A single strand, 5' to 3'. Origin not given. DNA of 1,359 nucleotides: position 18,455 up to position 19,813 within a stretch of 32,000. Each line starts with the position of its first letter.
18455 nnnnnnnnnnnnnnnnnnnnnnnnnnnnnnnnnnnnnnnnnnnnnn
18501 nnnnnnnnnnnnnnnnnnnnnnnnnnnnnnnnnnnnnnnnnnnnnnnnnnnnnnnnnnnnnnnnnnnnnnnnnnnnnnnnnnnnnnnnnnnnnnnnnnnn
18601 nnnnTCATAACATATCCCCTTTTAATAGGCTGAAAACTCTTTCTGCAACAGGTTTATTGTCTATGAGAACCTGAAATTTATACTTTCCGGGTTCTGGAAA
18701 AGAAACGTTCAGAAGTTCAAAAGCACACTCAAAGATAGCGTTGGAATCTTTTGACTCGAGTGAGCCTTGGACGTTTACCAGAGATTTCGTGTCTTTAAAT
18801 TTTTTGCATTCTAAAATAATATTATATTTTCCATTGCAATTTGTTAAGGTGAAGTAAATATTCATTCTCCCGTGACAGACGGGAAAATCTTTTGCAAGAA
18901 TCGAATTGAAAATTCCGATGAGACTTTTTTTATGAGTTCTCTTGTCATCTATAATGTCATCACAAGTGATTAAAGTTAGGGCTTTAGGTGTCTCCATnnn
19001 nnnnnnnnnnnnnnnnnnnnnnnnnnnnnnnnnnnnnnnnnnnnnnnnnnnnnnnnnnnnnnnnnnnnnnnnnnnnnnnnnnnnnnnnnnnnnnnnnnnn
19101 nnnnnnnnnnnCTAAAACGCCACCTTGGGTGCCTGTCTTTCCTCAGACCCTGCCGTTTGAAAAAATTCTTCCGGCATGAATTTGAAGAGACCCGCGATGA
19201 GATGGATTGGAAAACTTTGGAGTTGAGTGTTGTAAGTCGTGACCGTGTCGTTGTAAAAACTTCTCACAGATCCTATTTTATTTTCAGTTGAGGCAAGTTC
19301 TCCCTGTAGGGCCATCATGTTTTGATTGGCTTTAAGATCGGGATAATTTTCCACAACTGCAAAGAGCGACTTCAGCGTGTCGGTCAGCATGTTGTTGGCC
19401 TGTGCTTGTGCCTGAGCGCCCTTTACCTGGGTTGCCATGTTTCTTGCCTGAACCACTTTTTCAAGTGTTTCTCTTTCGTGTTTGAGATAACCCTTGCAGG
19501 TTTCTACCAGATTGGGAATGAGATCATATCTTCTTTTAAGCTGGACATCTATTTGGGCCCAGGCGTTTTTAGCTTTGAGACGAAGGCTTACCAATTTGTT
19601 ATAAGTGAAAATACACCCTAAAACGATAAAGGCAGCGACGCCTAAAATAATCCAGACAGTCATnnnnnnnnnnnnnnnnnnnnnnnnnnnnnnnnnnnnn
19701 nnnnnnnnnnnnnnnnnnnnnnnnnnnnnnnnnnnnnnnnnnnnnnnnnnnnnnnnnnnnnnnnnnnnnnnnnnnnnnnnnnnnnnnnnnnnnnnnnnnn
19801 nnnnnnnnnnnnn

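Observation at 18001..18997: An ATGA-coupled three-gene module (uncharacterised beta-rich protein, acidic 81-aa protein, MazF/PemK-like toxin): a possible tripartite toxin-antitoxin system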

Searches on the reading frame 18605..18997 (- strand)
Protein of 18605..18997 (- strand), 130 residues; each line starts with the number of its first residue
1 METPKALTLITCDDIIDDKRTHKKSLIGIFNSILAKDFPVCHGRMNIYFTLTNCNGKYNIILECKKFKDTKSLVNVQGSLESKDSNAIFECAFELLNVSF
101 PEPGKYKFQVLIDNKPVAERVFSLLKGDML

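Call 6: search_protein_families(library=pfam, proteins=[window:18605-18997:-], max_evalue=1)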
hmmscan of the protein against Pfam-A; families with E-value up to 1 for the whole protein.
window:18605-18997:- (130 aa): 2 families
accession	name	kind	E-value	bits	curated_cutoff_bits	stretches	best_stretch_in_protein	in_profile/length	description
PF22091.2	DUF6941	-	9.9e-19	68.4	27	1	9-120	3-120/125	Family of unknown function (DUF6941)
PF07495.19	Y_Y_Y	-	0.059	13.7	26.6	0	81-115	15-49/65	Y_Y_Y domain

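Call 7: search_protein_families(library=ncbifam, proteins=[window:18605-18997:-], max_evalue=1)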
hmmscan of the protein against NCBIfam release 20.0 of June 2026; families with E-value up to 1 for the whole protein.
window:18605-18997:- (130 aa): 0 families

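Call 10: search_protein_families(library=padloc, proteins=[window:18605-18997:-], max_evalue=1)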
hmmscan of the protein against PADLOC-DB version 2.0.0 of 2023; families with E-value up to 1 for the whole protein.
window:18605-18997:- (130 aa): 0 families

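Call 16: find_homologous_proteins(query=window:18605-18997:-, max_evalue=0.001)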
Query window:18605-18997:- (130 aa): 5 proteins with E <= 0.001 among 15 candidates.
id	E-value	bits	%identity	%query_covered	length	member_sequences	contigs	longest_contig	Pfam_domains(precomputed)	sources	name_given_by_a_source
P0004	1.3e-81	288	100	100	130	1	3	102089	PF22091.3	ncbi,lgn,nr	ncbi:MAG: hypothetical protein HYS08_02180 [Chlamydiae bacterium]|nr:hypothetical protein [Chlamydio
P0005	2.7e-44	168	59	98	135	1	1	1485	PF22091.3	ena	-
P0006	7.8e-38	147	54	98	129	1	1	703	PF22091.3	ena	-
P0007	1.1e-37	146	54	97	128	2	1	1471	PF22091.3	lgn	-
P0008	1.7e-35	139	52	98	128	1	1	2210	PF22091.3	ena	-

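Call 18: find_encoding_contigs(protein=P0005, flank=5000, max_places=4)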
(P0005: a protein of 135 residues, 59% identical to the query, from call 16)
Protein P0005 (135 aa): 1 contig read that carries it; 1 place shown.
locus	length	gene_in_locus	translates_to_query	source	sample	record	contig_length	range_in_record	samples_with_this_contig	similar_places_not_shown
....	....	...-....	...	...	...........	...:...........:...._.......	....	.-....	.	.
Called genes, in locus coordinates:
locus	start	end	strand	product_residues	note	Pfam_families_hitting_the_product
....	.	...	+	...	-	?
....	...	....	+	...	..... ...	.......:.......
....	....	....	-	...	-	?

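Call 19: find_encoding_contigs(protein=P0008, flank=5000, max_places=4)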
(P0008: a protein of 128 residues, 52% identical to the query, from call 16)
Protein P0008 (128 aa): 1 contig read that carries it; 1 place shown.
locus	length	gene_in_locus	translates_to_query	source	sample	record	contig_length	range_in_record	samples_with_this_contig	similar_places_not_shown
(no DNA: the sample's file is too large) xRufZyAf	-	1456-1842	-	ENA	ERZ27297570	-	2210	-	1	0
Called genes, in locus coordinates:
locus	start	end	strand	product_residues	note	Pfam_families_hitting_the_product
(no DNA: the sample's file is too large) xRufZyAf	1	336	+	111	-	?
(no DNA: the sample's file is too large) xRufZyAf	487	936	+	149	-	PF04191:PEMT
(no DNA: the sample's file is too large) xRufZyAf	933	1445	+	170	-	PF00080:Sod_Cu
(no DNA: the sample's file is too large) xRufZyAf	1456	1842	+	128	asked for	PF22091:DUF6941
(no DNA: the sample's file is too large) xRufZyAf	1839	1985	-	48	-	-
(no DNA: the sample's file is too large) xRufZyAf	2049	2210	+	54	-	?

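Call 20: find_encoding_contigs(protein=P0007, flank=5000, max_places=4)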
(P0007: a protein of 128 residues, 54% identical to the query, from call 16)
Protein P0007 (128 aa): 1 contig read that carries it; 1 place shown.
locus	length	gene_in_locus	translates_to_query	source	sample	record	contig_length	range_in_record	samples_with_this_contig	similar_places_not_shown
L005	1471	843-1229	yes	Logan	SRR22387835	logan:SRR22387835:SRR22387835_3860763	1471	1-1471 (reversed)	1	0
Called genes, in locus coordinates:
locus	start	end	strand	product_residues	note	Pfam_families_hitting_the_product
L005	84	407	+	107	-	-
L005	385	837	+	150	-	PF04191:PEMT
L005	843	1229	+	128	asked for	PF22091:DUF6941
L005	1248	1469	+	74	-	?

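Call 33: find_related_loci(query=A4, collection=genome_contigs, flank=3000)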
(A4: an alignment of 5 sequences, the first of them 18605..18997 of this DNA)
Query A4 (130 aa) in genome_contigs; peptide patterns used: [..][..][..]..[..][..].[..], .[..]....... (x = any residue, [..] = any of these).
43 stretches matched a pattern; 1 encode a relative of the query (tblastn E <= 1e-3); 1 distinct loci.
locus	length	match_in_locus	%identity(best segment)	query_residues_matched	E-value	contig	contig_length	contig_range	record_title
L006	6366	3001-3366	33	2-124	7e-23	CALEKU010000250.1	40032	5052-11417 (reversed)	MAG TPA_asm: uncultured Armatimonadetes bacterium isolate SRR4028131_bin.12_CONCOCT_v1.1_MAG genome assembly, contig: ER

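Call 37: search_dna_similar(query=window:18605-18997:-, collection=plasmids, mode=protein, max_evalue=0.001, max_rows=30)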
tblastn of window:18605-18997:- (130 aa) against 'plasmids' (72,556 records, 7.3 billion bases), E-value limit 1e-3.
No match.

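Call 49: predict_structure(alignment_id=A3)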
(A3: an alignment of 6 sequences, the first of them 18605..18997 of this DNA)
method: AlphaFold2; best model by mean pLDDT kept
length: 130 residues; sequences in the alignment: 6
mean_pLDDT: 77.2   pTM: 0.68
mean pLDDT of the five models: 77.2, 77.2, 76.8, 76.6, 74.4
residues with pLDDT >= 90: 7; 70-90: 92; 50-70: 22; < 50: 9
segments of 3 or more residues with pLDDT < 50: 21-27
pLDDT, mean of each block of 10 residues (from residue 1): 63 56 45 80 82 84 86 86 84 85 89 86 77
secondary structure, 60 per line:
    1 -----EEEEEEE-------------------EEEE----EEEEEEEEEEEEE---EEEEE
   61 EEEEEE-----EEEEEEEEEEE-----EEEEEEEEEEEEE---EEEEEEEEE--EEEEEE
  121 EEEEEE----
elements in order: E6-12 E32-35 E40-52 E56-66 E72-82 E88-100 E104-112 E115-126

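Call 60: fold_search(model_id=the predicted structure, library=pdb)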
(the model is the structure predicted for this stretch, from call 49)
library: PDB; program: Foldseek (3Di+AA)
matches with E <= 10: 1695; with E <= 0.001: 17
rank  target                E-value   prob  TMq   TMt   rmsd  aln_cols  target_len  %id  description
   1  5vhv_A                1.9e-04  1.00  0.54  0.22   4.4       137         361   14  Pseudomonas fluorescens alkylpurine DNA glycosylase AlkC bound to DNA containing an oxocarbenium-intermediate analog (released 2017-10-25)
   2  5vi0_A                4.3e-04  1.00  0.53  0.22   4.6       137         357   14  Pseudomonas fluorescens alkylpurine DNA glycosylase AlkC bound to DNA containing an abasic site analog (released 2017-10-25)
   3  4zo6_A                5.0e-04  1.00  0.46  0.11   5.8       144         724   10  Crystal Structure of mutant (D270A) beta-glucosidase from Listeria innocua in complex with cellobiose (released 2016-05-18)
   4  5l7k_G                5.0e-04  1.00  0.45  0.40   7.0       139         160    9  The crystal structure of myristoylated NPHP3 peptide in complex with UNC119a (released 2016-08-10)
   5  9gkg_D                5.0e-04  1.00  0.44  0.38   6.8       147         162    6  Crystal structure of UNC119 in complex with Squarunkin A (released 2025-01-15)
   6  5z87_B                5.5e-04  1.00  0.41  0.10   6.0       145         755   12  Structural of a novel b-glucosidase EmGH1 at 2.3 angstrom from Erythrobacter marinus (released 2019-02-06)
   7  9nem_E                6.1e-04  1.00  0.47  0.41   6.0       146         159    5  Structure of Unc119-Farnesylated peptide complex (released 2025-09-03)
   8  9odx                  6.1e-04  1.00  0.43  0.34   8.9       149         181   11  Structure of Unc119B in complex with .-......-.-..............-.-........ (released 2025-09-03)
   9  7ok6_HHH              7.1e-04  1.00  0.44  0.37   7.5       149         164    9  Crystal structure of UNC119B in complex with LCK peptide (released 2021-06-09)
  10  5vi0_B                7.5e-04  1.00  0.48  0.20   4.6       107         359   17  Pseudomonas fluorescens alkylpurine DNA glycosylase AlkC bound to DNA containing an abasic site analog (released 2017-10-25)
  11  7ok7_G                7.5e-04  1.00  0.46  0.37   7.5       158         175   10  Crystal structure of the UNC119B ARL3 complex (released 2021-06-09)
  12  5z87_A                7.5e-04  1.00  0.44  0.10   5.8       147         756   10  Structural of a novel b-glucosidase EmGH1 at 2.3 angstrom from Erythrobacter marinus (released 2019-02-06)
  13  9nem_F                7.9e-04  1.00  0.47  0.40   6.7       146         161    7  Structure of Unc119-Farnesylated peptide complex (released 2025-09-03)
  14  4gok_C                7.9e-04  1.00  0.38  0.33   9.1       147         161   10  The Crystal structure of Arl2GppNHp in complex with UNC119a (released 2012-09-19)
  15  6r5o_A                8.3e-04  1.00  0.45  0.10   5.3       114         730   17  The crystal structure the Glycoside Hydrolase BglX inactive mutant D286N from P. aeruginosa in complex with two glucos (released 2020-04-15)
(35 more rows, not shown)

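Call 70: find_related_loci(query=A6, collection=metagenome_contigs, flank=2500)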
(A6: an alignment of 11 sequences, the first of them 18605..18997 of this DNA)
Query A6 (130 aa) in metagenome_contigs; peptide patterns used: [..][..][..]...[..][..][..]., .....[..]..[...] (x = any residue, [..] = any of these).
319 stretches matched a pattern; 173 encode a relative of the query (tblastn E <= 1e-3); the best 80 are kept; 80 distinct loci.
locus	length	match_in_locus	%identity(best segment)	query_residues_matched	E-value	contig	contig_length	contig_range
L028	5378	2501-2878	52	1-126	2e-43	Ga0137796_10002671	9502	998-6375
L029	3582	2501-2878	52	1-126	2e-43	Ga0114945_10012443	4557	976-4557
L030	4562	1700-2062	41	4-124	1e-31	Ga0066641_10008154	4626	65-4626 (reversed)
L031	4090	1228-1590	41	4-124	1e-31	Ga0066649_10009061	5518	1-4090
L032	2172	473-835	40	4-124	3e-31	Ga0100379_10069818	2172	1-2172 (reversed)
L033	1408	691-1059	41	4-126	9e-30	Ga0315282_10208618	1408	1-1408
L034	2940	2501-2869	41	3-125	1e-29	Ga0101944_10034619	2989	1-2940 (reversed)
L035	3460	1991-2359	41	3-125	4e-29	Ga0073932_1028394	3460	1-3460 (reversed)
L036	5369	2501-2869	40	4-126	7e-29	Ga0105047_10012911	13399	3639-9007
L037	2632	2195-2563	42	4-126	8e-29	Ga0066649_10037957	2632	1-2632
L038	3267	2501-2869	42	4-126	8e-29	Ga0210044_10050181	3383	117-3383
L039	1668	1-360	42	6-125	2e-28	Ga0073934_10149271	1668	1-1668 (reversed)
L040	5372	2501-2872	40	3-126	8e-28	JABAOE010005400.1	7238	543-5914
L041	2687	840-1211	39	3-126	4e-27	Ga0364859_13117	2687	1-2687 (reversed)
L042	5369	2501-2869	38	4-126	7e-27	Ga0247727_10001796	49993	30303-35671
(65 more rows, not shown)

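Call 73: search_protein_families(library=pfam, proteins=[L040:153-2486:+], max_evalue=0.01)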
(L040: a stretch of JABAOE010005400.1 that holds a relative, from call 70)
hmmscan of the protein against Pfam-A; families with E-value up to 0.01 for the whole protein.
L040:153-2486:+ (778 aa): 22 families
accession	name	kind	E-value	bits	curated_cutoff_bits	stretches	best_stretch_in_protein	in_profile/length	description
PF01583.26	APS_kinase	-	1.7e-72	242.9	21.1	1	450-599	1-151/152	Adenylylsulphate kinase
PF00009.33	GTP_EFTU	-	8.8e-44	149.8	26.5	1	8-210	4-184/188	Elongation factor Tu GTP binding domain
PF22594.2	GTP-eEF1A_C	-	9.4e-18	64.9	27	1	313-411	2-100/101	GTP-eEF1A C-terminal domain-like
PF19571.5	ACT_8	-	2e-16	60.5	23.5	1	639-777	3-139/141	ACT domain pair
PF13671.12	AAA_33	-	2.5e-08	34.8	27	1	453-566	1-115/143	AAA domain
PF01926.29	MMR_HSR1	-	6.9e-08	33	21.9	0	70-132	32-100/113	50S ribosome-binding GTPase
PF03144.31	GTP_EFTU_D2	-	2.5e-07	31.5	30.3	1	237-288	3-58/73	Elongation factor Tu domain 2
PF13238.12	AAA_18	-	4.2e-06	27.7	29.4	1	454-565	1-107/128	AAA domain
PF03193.22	RsgA_GTPase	-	5.3e-06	26.8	30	0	446-474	101-129/174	RsgA GTPase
PF00005.33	ABC_tran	-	0.00023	22.2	25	0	449-475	9-35/137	ABC transporter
PF01656.29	CbiA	-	0.0006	20.2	25.4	0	458-514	6-60/125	CobQ/CobB/MinD/ParA nucleotide binding domain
PF13191.12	AAA_16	-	0.00062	20.7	32.6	0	444-492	17-63/167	AAA ATPase domain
PF13555.12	AAA_29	-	0.00077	19.6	27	0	449-471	21-42/61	P-loop containing region of AAA domain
PF03143.23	GTP_EFTU_D3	-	0.0014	19.3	27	1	328-413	29-104/106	Elongation factor Tu C-terminal domain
PF13401.12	AAA_22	-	0.0016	19.2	27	0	450-476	4-30/130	AAA domain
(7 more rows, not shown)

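Call 74: search_protein_families(library=ncbifam, proteins=[L040:153-2486:+], max_evalue=0.00001)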
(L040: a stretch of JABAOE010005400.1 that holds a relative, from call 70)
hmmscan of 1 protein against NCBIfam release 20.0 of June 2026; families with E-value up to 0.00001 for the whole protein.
L040:153-2486:+ (778 aa): 39 families (the best 25 are shown)
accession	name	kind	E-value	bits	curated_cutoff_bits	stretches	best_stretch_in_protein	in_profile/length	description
NF004035.0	PRK05506.1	subfamily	2.5e-201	670.3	715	1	4-620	21-629/632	bifunctional sulfate adenylyltransferase subunit 1/adenylylsulfate kinase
TIGR02034.1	CysN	subfamily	1.3e-109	367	336.1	1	8-410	1-405/406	sulfate adenylyltransferase, large subunit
NF003478.0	PRK05124.1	equivalog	3.4e-107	358.9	590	1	3-415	23-437/475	sulfate adenylyltransferase subunit CysN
NF008969.0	PRK12317.1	subfamily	7.9e-98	327.8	502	1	3-412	3-419/426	elongation factor 1-alpha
NF003013.0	PRK03846.1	subfamily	1.7e-93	311.9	163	1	427-622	4-199/202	adenylyl-sulfate kinase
TIGR00483.1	EF-1_alpha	equivalog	3.2e-90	302.6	540.1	1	5-412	5-420/427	translation elongation factor EF-1 subunit alpha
TIGR00455.1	apsK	equivalog_domain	4.5e-84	280.7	138.7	1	435-617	3-184/184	adenylyl-sulfate kinase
NF002059.0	PRK00889.1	subfamily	1.2e-64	217.2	244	1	449-621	3-173/177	adenylyl-sulfate kinase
NF004040.0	PRK05537.1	equivalog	2.3e-63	214.5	669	1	444-619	390-566/572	bifunctional sulfate adenylyltransferase/adenylylsulfate kinase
NF000766.0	PRK00049.1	subfamily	2.4e-40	138.5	449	1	7-390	12-376/396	elongation factor Tu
NF009373.0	PRK12736.1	subfamily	1.1e-39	136.4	452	1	6-388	11-372/394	elongation factor Tu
NF009372.0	PRK12735.1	subfamily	5.8e-38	130.7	479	1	8-411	13-391/396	elongation factor Tu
TIGR00485.1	EF-Tu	equivalog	4.9e-36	124.3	522.4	1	7-330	12-320/394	elongation factor Tu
NF004041.0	PRK05541.1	subfamily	2.6e-34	118.7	127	1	449-619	5-172/176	adenylyl-sulfate kinase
TIGR00475.1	selB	equivalog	7.9e-34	117.3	242.25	1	64-299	30-255/581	selenocysteine-specific translation elongation factor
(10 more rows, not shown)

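Call 85: search_solved_structures(query=A6, max_evalue=10)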
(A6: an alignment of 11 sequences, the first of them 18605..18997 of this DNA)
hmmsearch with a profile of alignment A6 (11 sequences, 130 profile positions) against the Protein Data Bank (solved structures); distinct sequences matched with E-value up to 10: 12.
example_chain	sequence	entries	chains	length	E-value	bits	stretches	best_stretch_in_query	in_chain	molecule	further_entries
6vrr_A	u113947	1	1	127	0.028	17.4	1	39-110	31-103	Sodium channel subunit beta-2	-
5feb_A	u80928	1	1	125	0.029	17.4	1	39-110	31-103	Sodium channel subunit beta-2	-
21tp_C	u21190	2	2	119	0.035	17.1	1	40-110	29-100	Sodium channel regulatory subunit beta-2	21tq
6j8e_C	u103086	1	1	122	0.038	17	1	40-110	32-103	Sodium channel subunit beta-2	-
7msu_A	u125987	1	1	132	0.058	16.4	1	15-114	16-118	Hemolysin, contains CBS domains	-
4ojv_A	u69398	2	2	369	0.074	16.1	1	8-44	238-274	3',5'-cyclic-nucleotide phosphodiesterase 1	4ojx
5fdy_A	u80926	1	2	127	0.092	15.8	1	39-110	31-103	Sodium channel subunit beta-2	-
6j8g_C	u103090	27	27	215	0.11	15.5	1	40-110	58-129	Sodium channel subunit beta-2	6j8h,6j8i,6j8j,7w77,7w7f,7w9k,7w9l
8xmn_C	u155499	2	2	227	0.12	15.4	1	40-110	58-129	Sodium channel subunit beta-2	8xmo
4h5s_B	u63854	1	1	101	0.97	12.5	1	88-113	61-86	Cell adhesion molecule 1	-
6dlf_A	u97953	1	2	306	1.2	12.2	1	86-127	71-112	Neurotrimin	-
6u7n_A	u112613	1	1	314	1.2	12.1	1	86-127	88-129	Neurotrimin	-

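Call 99: find_related_loci(query=A6, collection=viral_contigs, flank=2500)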
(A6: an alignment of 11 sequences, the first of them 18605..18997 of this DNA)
Query A6 (130 aa) in viral_contigs; peptide patterns used: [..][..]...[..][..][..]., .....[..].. (x = any residue, [..] = any of these).
106 stretches matched a pattern, but none encodes a relative of the query by tblastn (E <= 1e-3).

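Call 101: search_protein_families(library=phrogs, proteins=[window:18605-18997:-], max_evalue=0.01)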
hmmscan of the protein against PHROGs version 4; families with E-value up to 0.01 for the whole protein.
window:18605-18997:- (130 aa): 1 family
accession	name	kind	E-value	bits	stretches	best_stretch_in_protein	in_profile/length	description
phrog_5881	-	unknown function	0.0013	19.6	1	25-122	22-129/138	-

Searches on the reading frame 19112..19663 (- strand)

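Call 73: search_protein_families(library=pfam, proteins=[window:19112-19663:-], max_evalue=0.01)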
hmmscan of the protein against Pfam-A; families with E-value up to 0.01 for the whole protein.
window:19112-19663:- (183 aa): 2 families
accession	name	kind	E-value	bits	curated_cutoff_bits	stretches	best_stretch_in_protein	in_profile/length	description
PF04011.17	LemA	-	7.9e-60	201.4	26.2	1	34-183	1-149/149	LemA family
PF10165.14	Ric8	-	0.0027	17.3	25.7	1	65-160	121-212/447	Guanine nucleotide exchange factor synembryn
